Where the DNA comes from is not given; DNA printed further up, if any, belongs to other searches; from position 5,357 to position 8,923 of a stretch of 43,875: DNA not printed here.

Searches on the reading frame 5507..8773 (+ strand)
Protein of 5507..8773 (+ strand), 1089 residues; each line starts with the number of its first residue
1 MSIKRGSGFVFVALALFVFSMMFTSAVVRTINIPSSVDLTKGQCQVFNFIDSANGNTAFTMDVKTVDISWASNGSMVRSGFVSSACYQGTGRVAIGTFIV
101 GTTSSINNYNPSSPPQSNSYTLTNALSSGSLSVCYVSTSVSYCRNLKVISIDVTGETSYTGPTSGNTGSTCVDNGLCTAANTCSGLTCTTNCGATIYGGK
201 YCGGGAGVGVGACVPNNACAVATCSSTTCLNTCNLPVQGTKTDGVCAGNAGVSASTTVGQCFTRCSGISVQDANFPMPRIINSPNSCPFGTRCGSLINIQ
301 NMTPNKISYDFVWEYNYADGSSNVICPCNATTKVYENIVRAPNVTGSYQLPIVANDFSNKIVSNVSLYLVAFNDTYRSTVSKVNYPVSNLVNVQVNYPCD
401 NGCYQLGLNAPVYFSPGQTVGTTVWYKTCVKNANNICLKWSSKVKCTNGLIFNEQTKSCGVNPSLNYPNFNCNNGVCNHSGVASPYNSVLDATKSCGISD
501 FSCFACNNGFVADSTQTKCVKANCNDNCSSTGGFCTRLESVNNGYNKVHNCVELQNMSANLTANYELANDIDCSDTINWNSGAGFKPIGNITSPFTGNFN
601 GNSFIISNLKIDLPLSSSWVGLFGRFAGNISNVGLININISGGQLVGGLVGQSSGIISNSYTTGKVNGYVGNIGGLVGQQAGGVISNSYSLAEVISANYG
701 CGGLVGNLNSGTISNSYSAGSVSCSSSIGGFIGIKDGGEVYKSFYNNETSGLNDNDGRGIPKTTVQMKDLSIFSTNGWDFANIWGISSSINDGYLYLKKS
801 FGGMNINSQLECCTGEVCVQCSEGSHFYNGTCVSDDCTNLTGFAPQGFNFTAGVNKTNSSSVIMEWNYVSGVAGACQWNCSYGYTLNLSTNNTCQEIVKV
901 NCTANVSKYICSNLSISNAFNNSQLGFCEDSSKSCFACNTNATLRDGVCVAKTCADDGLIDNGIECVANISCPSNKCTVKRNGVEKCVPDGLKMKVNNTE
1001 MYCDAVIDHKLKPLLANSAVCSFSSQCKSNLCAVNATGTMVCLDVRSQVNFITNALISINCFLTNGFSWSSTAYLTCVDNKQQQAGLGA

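Call 38: search_protein_families(library=pfam, proteins=[window:5507-8773:+], max_evalue=0.001)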
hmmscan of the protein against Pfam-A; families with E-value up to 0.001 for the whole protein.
window:5507-8773:+ (1089 aa): 1 family
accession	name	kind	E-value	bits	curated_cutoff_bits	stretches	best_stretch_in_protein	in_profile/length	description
PF07581.17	Glug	-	0.0002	22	20.5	0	642-667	1-28/28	The GLUG motif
